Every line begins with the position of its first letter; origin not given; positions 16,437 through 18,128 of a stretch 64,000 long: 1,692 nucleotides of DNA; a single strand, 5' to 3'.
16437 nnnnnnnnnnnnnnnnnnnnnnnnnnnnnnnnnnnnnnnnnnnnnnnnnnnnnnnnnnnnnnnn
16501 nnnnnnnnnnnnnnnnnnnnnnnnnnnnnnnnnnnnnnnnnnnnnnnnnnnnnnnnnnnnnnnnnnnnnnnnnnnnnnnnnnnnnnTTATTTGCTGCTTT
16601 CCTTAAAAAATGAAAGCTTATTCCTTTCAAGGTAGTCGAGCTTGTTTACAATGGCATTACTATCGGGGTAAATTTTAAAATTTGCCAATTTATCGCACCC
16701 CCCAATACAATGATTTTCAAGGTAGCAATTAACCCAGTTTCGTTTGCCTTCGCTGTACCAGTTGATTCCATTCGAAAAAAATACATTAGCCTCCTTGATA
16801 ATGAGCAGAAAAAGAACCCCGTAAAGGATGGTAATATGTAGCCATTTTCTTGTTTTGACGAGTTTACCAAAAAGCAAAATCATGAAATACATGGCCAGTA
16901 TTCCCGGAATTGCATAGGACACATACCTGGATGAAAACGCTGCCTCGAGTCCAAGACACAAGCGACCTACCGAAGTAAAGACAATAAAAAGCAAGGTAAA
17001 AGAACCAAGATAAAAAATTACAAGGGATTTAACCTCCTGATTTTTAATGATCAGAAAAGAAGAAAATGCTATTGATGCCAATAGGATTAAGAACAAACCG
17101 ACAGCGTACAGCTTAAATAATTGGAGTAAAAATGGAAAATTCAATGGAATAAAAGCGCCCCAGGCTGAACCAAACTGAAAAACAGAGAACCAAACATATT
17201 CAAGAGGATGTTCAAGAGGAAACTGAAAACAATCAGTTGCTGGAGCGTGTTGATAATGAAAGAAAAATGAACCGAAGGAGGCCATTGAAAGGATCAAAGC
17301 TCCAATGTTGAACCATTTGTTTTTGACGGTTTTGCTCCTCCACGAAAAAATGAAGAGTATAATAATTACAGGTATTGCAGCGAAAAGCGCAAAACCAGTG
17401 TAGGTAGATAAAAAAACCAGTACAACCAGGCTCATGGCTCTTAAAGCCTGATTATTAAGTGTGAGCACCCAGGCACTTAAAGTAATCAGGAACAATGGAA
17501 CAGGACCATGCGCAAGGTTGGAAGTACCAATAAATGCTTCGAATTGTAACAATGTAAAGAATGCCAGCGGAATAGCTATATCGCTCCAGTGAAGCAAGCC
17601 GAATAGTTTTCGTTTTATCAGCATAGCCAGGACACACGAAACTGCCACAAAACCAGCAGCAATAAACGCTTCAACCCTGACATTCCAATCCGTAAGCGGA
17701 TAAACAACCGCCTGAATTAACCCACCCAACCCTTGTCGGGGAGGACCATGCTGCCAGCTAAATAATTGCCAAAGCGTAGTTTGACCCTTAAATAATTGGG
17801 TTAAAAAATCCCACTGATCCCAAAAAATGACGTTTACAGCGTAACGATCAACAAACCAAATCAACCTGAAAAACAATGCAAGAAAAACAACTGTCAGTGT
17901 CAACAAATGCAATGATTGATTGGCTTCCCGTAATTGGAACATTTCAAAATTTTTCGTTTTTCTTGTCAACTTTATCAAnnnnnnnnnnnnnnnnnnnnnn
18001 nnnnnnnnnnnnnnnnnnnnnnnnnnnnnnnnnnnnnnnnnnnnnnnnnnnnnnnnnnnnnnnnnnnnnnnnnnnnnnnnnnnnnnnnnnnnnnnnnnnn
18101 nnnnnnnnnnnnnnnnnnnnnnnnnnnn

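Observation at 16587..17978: Three paralogous polytopic membrane proteins of an unassigned family spread through the locus (16587..17978, 27218..28507, 42718..44094)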

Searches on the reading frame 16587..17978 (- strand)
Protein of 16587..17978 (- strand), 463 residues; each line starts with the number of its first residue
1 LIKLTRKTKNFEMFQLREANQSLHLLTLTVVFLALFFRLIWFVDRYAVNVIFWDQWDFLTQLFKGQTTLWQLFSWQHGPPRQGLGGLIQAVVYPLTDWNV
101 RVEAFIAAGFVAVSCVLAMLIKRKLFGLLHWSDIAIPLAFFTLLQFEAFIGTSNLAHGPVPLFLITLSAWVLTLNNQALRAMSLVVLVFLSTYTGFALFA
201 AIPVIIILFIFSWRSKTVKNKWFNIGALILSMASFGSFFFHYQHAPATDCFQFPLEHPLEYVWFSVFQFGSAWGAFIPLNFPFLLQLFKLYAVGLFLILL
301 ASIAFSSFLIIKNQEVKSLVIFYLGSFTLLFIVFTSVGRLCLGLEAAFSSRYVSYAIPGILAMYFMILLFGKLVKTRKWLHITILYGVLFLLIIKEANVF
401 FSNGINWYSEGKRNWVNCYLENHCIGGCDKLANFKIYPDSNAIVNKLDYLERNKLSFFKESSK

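Call 5: search_protein_families(library=pfam, proteins=[window:16587-17978:-], max_evalue=10)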
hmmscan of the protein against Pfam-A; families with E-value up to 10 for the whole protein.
window:16587-17978:- (463 aa): 1 family
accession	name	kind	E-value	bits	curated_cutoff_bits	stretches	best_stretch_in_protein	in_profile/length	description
PF09574.15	DUF2374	-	1.4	9.3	27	1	106-122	21-37/42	Protein of unknown function (Duf2374)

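Call 9: search_protein_families(library=ncbifam, proteins=[window:16587-17978:-], max_evalue=10)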
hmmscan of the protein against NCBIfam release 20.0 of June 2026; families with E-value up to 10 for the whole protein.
window:16587-17978:- (463 aa): 0 families

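Call 12: search_solved_structures(query=window:16587-17978:-, max_evalue=10)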
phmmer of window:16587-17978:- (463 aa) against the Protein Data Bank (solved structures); distinct sequences matched with E-value up to 10: 0.

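Call 15: find_homologous_proteins(query=window:16587-17978:-, max_evalue=0.001)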
Query window:16587-17978:- (463 aa): 84 proteins with E <= 0.001 among 8000 candidates.
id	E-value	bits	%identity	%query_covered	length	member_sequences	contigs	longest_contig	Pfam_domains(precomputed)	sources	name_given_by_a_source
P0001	5.3e-297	1003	100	97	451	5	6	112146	-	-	-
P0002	3.5e-188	644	65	98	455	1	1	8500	-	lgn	-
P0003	3.3e-152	526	53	98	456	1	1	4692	-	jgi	jgi:hypothetical protein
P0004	1.9e-143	497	51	95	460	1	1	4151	-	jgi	-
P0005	1.3e-141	491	51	97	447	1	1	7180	-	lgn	-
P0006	6.4e-141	489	49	98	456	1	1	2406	-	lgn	-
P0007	3.4e-140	486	51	97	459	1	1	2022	-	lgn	-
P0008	6.3e-140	485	52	93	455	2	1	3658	-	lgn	-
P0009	3.3e-136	473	50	97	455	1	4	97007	-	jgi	jgi:hypothetical protein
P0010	2.1e-135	470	49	98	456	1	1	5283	-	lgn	-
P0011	2.7e-134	467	59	81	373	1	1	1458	-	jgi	jgi:hypothetical protein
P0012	7.4e-133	462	50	94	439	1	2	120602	-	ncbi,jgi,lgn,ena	-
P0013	3.0e-115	404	43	97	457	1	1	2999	-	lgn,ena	-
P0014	4.8e-111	390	44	91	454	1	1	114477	-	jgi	jgi:hypothetical protein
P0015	1.6e-85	306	38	98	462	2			-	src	-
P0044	1.0e-69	254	36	92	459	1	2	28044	-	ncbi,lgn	-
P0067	2.0e-59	220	33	94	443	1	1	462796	-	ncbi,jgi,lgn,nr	ncbi:MAG TPA: hypothetical protein VHW09_22220 [Bryobacteraceae bacterium]|jgi:hypothetical protein|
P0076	1.3e-53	201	33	97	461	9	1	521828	-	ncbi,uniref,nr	ncbi:hypothetical protein [Flexilinea flocculi]|uniref:Glycosyltransferase RgtA/B/C/D-like domain-co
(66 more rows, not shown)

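Call 25: find_related_loci(query=A1, collection=genome_contigs, flank=10000)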
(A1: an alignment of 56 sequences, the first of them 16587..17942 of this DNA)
Query A1 (451 aa) in genome_contigs; peptide patterns used: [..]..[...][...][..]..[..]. (x = any residue, [..] = any of these).
153 stretches matched a pattern; 140 encode a relative of the query (tblastn E <= 1e-3); the best 80 are kept; 80 distinct loci.
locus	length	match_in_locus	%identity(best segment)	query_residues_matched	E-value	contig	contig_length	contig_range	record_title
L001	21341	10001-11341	49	6-451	2e-138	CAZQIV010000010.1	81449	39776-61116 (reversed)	MAG TPA_asm: uncultured Lentimicrobiaceae bacterium isolate SRP191223_co1_241 genome assembly, contig: NODE_131_length_8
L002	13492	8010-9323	37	7-449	5e-74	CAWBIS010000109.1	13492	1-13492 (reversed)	MAG: Terriglobia bacterium isolate MFD04752.bin.3.16 genome assembly, contig: contig_174835, whole genome shotgun sequen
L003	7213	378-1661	36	15-446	1e-73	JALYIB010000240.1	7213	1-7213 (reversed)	MAG: Acidobacteriota bacterium isolate HIE bin14 SD1475-77_k127_1663011, whole genome shotgun sequence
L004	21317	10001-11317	33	3-448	1e-72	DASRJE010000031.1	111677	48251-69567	MAG TPA_asm: Vicinamibacterales bacterium isolate SMAG_U10128 k141_3876481, whole genome shotgun sequence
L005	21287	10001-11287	37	16-448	5e-72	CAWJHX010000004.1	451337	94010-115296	MAG: Terriglobia bacterium isolate MFD03726.bin.1.138 genome assembly, contig: contig_56543, whole genome shotgun sequen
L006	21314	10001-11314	34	12-450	1e-70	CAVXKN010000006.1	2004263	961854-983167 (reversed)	MAG: uncultured Acidobacteriota bacterium isolate MFD09567.bin.1.66 genome assembly, contig: contig_40071, whole genome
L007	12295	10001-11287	35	18-450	9e-71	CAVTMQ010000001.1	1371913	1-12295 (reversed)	MAG: uncultured Acidobacteriaceae bacterium isolate MFD02248.bin.2.20 genome assembly, contig: contig_11559, whole genom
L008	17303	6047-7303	36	26-448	4e-70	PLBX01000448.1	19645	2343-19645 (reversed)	MAG: Acidobacteriaceae bacterium isolate palsa_253 73.20111000_P3M.32_contig_17582, whole genome shotgun sequence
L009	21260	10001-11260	36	26-449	6e-70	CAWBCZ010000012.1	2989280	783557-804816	MAG: uncultured Acidobacteriaceae bacterium isolate MFD00731.bin.1.270 genome assembly, contig: contig_7905, whole genom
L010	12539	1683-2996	35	3-449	9e-70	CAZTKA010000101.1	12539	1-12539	MAG TPA_asm: uncultured Bordetella sp. isolate binchicken_co107_121 genome assembly, contig: NODE_11622_length_12539_cov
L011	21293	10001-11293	35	11-447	9e-69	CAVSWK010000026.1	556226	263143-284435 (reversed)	MAG: uncultured Acidobacteriaceae bacterium isolate MFD09222.bin.1.179 genome assembly, contig: contig_51636, whole geno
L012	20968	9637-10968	35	5-451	3e-68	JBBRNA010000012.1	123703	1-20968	MAG: Terriglobales bacterium isolate La1_metabat2.107 LA1C_B2.107_k141_610485L_123703_cov_55.2021, whole genome shotgun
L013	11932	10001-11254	34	29-446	3e-68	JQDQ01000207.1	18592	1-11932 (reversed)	Smithella sp. SCADC Smithella_SCADC_Contig_62, whole genome shotgun sequence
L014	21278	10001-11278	34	20-450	2e-67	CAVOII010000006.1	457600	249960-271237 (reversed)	MAG: uncultured Acidobacteriota bacterium isolate MFD10071.bin.1.120 genome assembly, contig: contig_28766, whole genome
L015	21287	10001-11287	36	14-448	5e-67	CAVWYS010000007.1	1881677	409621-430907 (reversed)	MAG: uncultured Acidobacteriaceae bacterium isolate MFD09286.bin.1.62 genome assembly, contig: contig_53597, whole genom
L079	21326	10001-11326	35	5-450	1e-56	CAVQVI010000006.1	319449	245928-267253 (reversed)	MAG: uncultured Acidobacteriota bacterium isolate MFD10007.bin.2.204 genome assembly, contig: contig_13316, whole genome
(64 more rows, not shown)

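Call 26: predict_structure(alignment_id=A1)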
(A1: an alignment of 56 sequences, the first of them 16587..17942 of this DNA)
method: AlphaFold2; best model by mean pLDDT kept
length: 451 residues; sequences in the alignment: 56
mean_pLDDT: 95.1   pTM: 0.94
mean pLDDT of the five models: 95.1, 94.6, 94.4, 94.0, 93.7
residues with pLDDT >= 90: 415; 70-90: 29; 50-70: 6; < 50: 1
segments of 3 or more residues with pLDDT < 50: none
pLDDT, mean of each block of 10 residues (from residue 1): 70 97 98 97 93 91 95 97 97 98 99 97 98 96 96 99 97 98 97 98 97 98 97 94 96 98 88 94 98 98 97 99 97 96 98 96 89 96 86 96 97 95 84 95 94 73
secondary structure, 60 per line:
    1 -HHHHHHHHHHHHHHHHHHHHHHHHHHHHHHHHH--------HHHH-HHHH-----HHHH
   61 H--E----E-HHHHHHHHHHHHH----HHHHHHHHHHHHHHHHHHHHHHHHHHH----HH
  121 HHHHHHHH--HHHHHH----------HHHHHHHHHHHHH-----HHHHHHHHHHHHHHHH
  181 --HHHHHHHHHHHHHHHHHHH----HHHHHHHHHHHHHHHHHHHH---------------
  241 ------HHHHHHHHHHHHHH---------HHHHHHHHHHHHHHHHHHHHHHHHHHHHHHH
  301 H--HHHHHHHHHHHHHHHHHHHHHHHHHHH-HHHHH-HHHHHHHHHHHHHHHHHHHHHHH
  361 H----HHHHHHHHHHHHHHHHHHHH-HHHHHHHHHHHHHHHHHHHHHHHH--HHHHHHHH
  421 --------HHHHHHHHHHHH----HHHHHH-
elements in order: H2-34 H43-46 H48-51 H57-61 H71-83 H88-114 H119-128 H131-136 H147-159 H165-180 H183-201 H206-225 H247-260 H270-301 H304-330 H332-336 H338-361 H366-385 H387-410 H413-420 H429-440 H445-450

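Call 28: fold_search(model_id=the predicted structure, library=pdb)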
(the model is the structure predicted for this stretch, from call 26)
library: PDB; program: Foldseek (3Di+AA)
matches with E <= 10: 373; with E <= 0.001: 0
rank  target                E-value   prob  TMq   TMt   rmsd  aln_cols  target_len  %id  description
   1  6ftg_5                4.7e-03  1.00  0.43  0.32  16.2       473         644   14  Subtomogram average of OST-containing ribosome-translocon complexes from canine rough microsomal membranes (released 2018-03-21)
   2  8age_A                4.9e-03  1.00  0.43  0.32  10.7       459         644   12  Structure of yeast oligosaccharylransferase complex with acceptor peptide bound (released 2022-12-07)
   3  8pn9_A                5.8e-03  1.00  0.44  0.33  13.2       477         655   11  Structure of human oligosaccharyltransferase OST-A complex bound to NGI-1 (released 2024-05-08)
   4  3wak                  7.2e-03  1.00  0.40  0.24  16.5       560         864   11  Crystal structure of the Archaeoglobus fulgidus oligosaccharyltransferase (O29867_ARCFU) in the apo form (released 2013-10-30)
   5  6ezn_F                1.9e-02  1.00  0.43  0.32  15.2       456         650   12  Cryo-EM structure of the yeast oligosaccharyltransferase (OST) complex (released 2018-01-17)
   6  9s6u_A                2.0e-02  1.00  0.46  0.40   8.0       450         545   12  Ternary cryo-EM structure of human ALG9 with Dol25-PP-GlcNAc2Man8, Dol25-P-Man and Fab (released 2026-03-18)
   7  6gxc_A                3.8e-02  1.00  0.44  0.30  11.6       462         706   13  Bacterial oligosaccharyltransferase PglB in complex with an inhibitory peptide and a reactive lipid-linked oligosaccha (released 2018-11-14)
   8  9dlh                  4.9e-02  1.00  0.47  0.37   7.2       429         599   14  donor substrate analog-bound AftB (released 2025-06-25)
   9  6c26_A                5.8e-02  1.00  0.46  0.35  14.8       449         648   11  The Cryo-EM structure of a eukaryotic oligosaccharyl transferase complex (released 2018-01-31)
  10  8if8_B                5.8e-02  0.90  0.31  0.25   9.9       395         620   12  Arabinosyltransferase AftA (released 2023-05-31)
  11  8if8_C                1.1e-01  0.94  0.34  0.28  10.5       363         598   11  Arabinosyltransferase AftA (released 2023-05-31)
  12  9b3k_Z                1.5e-01  0.18  0.15  0.17  23.4       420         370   13  NorA in complex with Fab36 (NorA-BRIL fusion) (released 2024-12-11)
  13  28vj_B                1.5e-01  0.18  0.14  0.16  23.0       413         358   12  NorA bound to miniprotein I-23 (released 2026-04-08)
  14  8xsm                  1.6e-01  0.13  0.13  0.15  22.8       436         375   14  transporter (released 2025-01-15)
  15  9dlf_C                1.7e-01  0.98  0.40  0.31   9.4       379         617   14  Arabinosyltransferase AftB in complex with Fab_B3 (released 2025-06-25)
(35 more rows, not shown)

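Call 29: search_protein_families(library=pfam, alignment_id=A1, max_evalue=1)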
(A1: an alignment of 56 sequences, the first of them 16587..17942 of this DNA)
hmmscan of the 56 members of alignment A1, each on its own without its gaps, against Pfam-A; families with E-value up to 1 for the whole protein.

A. member 1, window:16587-17942:- (451 aa): 0 families

B. families by the number of members that match (of 56 scanned): 18 families
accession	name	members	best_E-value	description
PF19529.4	DUF6057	2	0.00054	Family of unknown function (DUF6057)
PF12578.13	3-PAP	2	0.042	Myotubularin-associated protein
PF07760.16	DUF1616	1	0.0072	Protein of unknown function (DUF1616)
PF07444.16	Ycf66_N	1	0.015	Ycf66 protein N-terminus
PF15942.10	DUF4751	1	0.039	Domain of unknown function (DUF4751)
PF25592.1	DUF7937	1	0.052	Domain of unknown function (DUF7937)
PF04277.18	OAD_gamma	1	0.08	Oxaloacetate decarboxylase, gamma chain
PF19395.4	DUF5970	1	0.085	Family of unknown function (DUF5970)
PF08616.15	SPA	1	0.11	Stabilization of polarity axis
PF14294.11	DUF4372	1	0.12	Domain of unknown function (DUF4372)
PF25707.1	UL78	1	0.14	Herpesvirus UL78 G protein-coupled receptor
PF06549.17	DUF1118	1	0.15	Protein of unknown function (DUF1118)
PF19293.4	CdaA_N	1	0.16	CdaA N-terminal transmembrane domain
PF08114.16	PMP1_2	1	0.21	ATPase proteolipid family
PF19885.4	DUF6358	1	0.22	Family of unknown function (DUF6358)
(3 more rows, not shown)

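Call 30: search_solved_structures(query=A1, max_evalue=10, show_alignments=3)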
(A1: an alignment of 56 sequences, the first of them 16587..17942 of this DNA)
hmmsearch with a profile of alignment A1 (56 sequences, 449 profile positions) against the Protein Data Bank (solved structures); distinct sequences matched with E-value up to 10: 2.
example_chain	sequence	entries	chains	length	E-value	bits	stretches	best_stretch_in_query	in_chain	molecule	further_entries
9dl1_A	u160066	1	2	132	0.52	12.4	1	390-447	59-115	TRACeR-I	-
9qqs_A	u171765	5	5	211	2.6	10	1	184-269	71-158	Modulator of smoothened protein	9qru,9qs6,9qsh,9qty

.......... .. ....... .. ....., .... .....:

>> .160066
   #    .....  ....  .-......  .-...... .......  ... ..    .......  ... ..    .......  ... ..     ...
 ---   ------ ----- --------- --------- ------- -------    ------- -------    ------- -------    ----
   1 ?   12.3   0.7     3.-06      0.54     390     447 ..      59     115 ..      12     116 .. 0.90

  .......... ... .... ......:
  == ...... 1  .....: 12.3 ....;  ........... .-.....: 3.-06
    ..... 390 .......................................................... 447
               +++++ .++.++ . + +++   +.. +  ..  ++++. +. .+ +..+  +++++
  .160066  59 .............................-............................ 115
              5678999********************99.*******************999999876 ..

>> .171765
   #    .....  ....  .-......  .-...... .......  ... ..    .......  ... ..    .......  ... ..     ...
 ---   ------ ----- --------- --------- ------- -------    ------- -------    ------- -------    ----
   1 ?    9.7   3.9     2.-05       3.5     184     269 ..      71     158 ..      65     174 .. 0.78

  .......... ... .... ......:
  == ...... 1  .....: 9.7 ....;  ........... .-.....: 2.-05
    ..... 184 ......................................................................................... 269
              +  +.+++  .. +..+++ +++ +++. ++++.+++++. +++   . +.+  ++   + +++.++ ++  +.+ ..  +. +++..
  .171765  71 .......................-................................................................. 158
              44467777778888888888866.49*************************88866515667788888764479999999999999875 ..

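Call 38: search_protein_families(library=pfam, alignment_id=A3, max_evalue=0.0001)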
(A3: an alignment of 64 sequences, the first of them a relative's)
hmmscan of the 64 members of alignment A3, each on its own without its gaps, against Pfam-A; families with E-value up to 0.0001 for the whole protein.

A. member 1, L001:9014-9838:+ (275 aa): 1 family
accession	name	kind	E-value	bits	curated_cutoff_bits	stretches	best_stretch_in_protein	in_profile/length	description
PF01061.29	ABC2_membrane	-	5.3e-17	62.5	26.9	1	25-234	3-211/211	ABC-2 type transporter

B. families by the number of members that match (of 64 scanned): 106 families (the first 25 are shown)
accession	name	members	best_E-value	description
PF00535.33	Glycos_transf_2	4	6.2e-52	Glycosyl transferase family 2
PF13641.12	Glyco_tranf_2_3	4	1e-21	Glycosyltransferase like family 2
PF13231.12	PMT_2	4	1e-14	Dolichyl-phosphate-mannose-protein mannosyltransferase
PF08448.16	PAS_4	2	5.4e-42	PAS fold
PF13426.13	PAS_9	2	4.8e-40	PAS domain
PF00989.32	PAS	2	2.2e-36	PAS fold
PF02518.31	HATPase_c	2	2.2e-26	Histidine kinase-, DNA gyrase B-, and HSP90-like ATPase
PF04055.27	Radical_SAM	2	2e-24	Radical SAM superfamily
PF08447.18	PAS_3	2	8.9e-22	PAS fold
PF10111.15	Glyco_tranf_2_2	2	1.1e-18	Glycosyltransferase like family 2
PF04932.20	Wzy_C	2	1.1e-18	O-Antigen ligase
PF13493.11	DUF4118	2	2e-18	Domain of unknown function (DUF4118)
PF13188.13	PAS_8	2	6.6e-17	PAS domain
PF02310.24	B12-binding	2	2.1e-15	B12 binding domain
PF01230.28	HIT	2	1.2e-14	HIT domain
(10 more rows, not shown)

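Call 50: find_homologous_proteins(query=A4, max_evalue=0.001)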
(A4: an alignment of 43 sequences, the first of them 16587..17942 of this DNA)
Query A4 (43 sequences) (451 aa, profile of the alignment): 86 proteins with E <= 0.001 among 8000 candidates.
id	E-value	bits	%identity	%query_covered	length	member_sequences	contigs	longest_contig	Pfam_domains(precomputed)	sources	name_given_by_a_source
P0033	6.9e-163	561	38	97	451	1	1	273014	-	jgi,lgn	jgi:hypothetical protein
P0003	7.5e-157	541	53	99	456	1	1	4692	-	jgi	jgi:hypothetical protein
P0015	1.2e-156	540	39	97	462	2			-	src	-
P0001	1.1e-152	527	100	100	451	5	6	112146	-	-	-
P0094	1.7e-152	526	35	97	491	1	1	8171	-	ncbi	-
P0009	2.0e-152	526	50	99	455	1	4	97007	-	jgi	jgi:hypothetical protein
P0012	2.5e-151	522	50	96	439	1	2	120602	-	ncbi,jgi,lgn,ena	-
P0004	1.8e-150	520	51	98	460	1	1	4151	-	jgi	-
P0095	3.2e-150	519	35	97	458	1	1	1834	-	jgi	jgi:hypothetical protein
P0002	4.6e-149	515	65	100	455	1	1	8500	-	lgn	-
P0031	4.6e-147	508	36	99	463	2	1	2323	-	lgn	-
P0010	3.3e-146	506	50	99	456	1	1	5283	-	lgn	-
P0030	3.3e-145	502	37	97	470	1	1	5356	-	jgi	-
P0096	3.8e-145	502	35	96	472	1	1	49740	-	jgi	jgi:hypothetical protein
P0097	3.3e-144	499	32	96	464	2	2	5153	-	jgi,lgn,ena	-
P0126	2.4e-124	434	33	94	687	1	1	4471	-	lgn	-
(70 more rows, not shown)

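Call 61: find_encoding_contigs(protein=P0001, flank=1000, max_places=4)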
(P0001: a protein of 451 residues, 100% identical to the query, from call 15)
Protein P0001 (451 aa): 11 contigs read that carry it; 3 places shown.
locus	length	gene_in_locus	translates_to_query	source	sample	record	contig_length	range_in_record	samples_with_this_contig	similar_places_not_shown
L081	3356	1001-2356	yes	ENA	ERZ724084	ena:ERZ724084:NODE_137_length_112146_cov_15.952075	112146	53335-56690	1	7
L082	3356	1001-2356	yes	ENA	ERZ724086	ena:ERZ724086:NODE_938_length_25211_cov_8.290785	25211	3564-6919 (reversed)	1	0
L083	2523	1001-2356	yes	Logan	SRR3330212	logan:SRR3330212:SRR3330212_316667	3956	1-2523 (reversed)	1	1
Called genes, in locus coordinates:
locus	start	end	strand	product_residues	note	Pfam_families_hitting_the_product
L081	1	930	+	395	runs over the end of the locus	PF16822:ALGX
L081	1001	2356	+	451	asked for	-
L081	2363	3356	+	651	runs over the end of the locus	PF00535:Glycos_transf_2, PF10111:Glyco_tranf_2_2, PF13641:Glyco_tranf_2_3 (weak), PF13632:Glyco_trans_2_3 (faint), PF00535:Glycos_transf_2, PF10111:Glyco_tranf_2_2 (weak), PF13641:Glyco_tranf_2_3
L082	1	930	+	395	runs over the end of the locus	PF16822:ALGX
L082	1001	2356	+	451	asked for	-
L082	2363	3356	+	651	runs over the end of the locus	PF00535:Glycos_transf_2, PF10111:Glyco_tranf_2_2, PF13641:Glyco_tranf_2_3 (weak), PF13632:Glyco_trans_2_3 (faint), PF00535:Glycos_transf_2, PF10111:Glyco_tranf_2_2 (weak), PF13641:Glyco_tranf_2_3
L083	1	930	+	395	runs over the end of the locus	PF16822:ALGX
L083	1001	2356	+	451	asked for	-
